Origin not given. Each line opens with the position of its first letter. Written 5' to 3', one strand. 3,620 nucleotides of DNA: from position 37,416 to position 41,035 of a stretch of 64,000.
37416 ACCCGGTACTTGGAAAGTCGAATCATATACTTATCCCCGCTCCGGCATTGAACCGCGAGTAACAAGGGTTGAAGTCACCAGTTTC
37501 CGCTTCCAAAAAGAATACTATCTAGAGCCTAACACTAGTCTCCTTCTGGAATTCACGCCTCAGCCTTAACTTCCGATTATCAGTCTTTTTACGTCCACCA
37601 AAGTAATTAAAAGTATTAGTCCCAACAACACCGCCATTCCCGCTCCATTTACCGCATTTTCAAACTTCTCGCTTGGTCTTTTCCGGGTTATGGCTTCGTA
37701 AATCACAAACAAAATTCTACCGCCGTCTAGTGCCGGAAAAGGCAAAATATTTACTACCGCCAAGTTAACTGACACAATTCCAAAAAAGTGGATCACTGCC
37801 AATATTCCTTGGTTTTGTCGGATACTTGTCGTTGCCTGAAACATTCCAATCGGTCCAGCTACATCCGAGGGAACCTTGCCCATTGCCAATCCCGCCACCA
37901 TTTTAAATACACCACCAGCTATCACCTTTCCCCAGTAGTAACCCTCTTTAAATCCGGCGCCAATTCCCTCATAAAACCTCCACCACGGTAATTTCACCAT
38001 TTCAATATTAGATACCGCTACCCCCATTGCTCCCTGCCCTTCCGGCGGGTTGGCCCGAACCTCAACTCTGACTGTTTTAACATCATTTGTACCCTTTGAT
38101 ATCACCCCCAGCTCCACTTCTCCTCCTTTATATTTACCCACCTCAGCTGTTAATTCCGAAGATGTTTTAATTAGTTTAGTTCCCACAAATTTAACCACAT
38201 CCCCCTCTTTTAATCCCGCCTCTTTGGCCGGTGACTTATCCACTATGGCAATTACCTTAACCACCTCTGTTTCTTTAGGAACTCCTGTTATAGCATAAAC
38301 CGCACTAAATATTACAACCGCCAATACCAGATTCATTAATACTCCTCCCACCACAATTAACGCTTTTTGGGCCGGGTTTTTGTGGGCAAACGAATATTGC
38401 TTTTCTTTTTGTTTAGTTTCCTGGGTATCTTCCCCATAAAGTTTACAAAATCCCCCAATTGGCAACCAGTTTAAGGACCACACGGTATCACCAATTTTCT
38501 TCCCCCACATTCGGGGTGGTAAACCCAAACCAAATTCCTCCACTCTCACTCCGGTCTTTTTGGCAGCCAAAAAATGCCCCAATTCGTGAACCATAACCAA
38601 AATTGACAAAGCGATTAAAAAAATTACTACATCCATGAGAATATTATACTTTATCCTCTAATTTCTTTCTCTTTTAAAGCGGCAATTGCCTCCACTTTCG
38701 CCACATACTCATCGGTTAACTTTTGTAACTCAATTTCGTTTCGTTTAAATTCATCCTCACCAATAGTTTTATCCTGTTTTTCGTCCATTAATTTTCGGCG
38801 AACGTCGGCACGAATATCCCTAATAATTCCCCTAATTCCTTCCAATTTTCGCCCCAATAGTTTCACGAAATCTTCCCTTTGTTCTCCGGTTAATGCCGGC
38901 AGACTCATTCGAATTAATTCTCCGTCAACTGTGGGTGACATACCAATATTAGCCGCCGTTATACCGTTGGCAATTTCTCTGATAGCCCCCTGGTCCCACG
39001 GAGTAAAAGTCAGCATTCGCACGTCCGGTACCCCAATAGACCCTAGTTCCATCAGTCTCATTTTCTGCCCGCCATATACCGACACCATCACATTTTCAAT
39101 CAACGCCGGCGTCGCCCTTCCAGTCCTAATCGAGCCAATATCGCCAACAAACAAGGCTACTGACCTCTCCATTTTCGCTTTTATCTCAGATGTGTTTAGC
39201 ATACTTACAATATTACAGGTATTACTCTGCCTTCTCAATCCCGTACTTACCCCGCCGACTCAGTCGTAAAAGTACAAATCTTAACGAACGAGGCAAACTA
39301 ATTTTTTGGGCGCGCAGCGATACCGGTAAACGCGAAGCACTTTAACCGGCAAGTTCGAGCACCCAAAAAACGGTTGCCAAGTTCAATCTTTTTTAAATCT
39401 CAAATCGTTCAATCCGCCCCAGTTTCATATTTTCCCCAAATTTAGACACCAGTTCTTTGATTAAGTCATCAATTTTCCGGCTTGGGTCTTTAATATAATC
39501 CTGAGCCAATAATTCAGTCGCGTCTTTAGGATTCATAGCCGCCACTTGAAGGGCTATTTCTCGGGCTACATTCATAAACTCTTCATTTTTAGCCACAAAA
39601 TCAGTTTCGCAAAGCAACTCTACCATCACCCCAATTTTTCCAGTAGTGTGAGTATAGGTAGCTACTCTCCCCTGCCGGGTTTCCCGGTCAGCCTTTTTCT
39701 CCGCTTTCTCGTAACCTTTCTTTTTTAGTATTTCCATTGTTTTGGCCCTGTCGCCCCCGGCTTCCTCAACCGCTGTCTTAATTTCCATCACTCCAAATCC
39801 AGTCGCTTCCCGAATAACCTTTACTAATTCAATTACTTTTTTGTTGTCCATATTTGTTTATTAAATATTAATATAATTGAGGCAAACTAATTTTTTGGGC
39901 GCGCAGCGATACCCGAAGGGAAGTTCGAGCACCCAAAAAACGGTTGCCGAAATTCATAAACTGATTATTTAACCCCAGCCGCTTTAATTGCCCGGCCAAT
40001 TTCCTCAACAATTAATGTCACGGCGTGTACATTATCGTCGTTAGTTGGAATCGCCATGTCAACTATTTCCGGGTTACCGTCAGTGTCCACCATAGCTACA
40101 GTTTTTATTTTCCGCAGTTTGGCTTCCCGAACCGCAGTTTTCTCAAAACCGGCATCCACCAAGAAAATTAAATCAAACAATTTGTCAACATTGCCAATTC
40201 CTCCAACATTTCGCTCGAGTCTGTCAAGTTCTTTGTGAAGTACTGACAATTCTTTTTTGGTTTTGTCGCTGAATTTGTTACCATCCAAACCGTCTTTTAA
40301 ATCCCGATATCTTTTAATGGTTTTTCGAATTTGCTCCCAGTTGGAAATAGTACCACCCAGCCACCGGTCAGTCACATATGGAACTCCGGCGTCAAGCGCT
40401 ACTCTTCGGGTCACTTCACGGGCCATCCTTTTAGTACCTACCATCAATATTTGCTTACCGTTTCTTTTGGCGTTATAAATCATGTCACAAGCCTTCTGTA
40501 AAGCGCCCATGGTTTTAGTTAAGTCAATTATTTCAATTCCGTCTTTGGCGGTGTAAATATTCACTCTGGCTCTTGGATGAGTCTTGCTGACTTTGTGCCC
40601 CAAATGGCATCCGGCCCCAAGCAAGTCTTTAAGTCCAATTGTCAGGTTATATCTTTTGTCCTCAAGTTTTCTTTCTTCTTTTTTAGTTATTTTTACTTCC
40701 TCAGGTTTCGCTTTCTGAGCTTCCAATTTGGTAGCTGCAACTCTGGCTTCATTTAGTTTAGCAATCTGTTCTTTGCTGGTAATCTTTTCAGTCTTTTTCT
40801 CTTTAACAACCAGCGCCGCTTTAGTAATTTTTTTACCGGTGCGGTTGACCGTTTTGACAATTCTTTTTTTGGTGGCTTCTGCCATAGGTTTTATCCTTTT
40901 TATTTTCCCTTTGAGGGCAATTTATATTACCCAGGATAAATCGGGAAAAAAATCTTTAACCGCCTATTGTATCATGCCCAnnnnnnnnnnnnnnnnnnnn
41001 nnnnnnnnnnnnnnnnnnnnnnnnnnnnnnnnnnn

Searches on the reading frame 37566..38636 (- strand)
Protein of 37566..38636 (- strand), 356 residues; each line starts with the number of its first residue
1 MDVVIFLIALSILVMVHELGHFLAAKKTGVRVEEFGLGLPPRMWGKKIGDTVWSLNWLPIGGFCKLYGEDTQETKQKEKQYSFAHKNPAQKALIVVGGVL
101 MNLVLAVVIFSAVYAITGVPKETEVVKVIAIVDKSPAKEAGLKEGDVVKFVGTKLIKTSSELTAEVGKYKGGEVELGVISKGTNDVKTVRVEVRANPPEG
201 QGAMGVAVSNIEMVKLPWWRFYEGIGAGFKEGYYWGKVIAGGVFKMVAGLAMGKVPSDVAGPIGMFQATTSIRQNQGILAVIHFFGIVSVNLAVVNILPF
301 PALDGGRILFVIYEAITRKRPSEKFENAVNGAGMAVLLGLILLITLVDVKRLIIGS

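Call 72: search_protein_families(library=pfam, proteins=[window:37566-38636:-], max_evalue=0.0001)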
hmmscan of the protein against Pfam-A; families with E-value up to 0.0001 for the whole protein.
window:37566-38636:- (356 aa): 3 families
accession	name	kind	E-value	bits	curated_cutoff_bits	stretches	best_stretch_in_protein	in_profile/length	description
PF02163.28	Peptidase_M50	-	6.6e-55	186.3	27.2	1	6-339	2-220/221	Peptidase family M50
PF13180.12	PDZ_2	-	6.2e-07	30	27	1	121-184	9-73/80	PDZ domain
PF04495.20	GRASP55_65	-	2.1e-06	28.5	27.7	1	122-212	41-131/138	GRASP55/65 PDZ-like domain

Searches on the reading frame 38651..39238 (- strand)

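Call 72: search_protein_families(library=pfam, proteins=[window:38651-39238:-], max_evalue=0.0001)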
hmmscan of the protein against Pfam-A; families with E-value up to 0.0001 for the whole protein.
window:38651-39238:- (195 aa): 1 family
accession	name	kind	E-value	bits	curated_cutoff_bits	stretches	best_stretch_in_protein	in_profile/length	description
PF01765.24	RRF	-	3.3e-46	157.5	29.7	1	33-193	4-163/164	Ribosome recycling factor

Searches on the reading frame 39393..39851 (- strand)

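Call 72: search_protein_families(library=pfam, proteins=[window:39393-39851:-], max_evalue=0.0001)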
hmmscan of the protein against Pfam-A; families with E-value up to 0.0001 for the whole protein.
window:39393-39851:- (152 aa): 1 family
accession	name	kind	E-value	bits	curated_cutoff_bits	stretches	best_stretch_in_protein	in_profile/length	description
PF00889.24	EF_TS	-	5.5e-21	75.5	27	1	74-151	1-76/204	Elongation factor TS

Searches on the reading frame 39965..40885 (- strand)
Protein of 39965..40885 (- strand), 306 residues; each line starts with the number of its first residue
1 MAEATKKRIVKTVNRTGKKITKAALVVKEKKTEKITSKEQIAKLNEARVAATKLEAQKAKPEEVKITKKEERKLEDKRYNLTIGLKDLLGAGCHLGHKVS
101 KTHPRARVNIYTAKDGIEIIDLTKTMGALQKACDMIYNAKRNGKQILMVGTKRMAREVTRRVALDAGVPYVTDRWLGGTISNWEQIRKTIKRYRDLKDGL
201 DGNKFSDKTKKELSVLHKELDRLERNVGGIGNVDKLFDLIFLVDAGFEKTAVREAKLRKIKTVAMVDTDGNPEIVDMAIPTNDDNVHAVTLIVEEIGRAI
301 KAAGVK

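Call 72: search_protein_families(library=pfam, proteins=[window:39965-40885:-], max_evalue=0.0001)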
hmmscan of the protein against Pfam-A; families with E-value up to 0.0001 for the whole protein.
window:39965-40885:- (306 aa): 1 family
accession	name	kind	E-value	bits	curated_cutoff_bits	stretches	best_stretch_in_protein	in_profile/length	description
PF00318.25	Ribosomal_S2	-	2.1e-64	217.2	26.1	1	88-302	1-215/216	Ribosomal protein S2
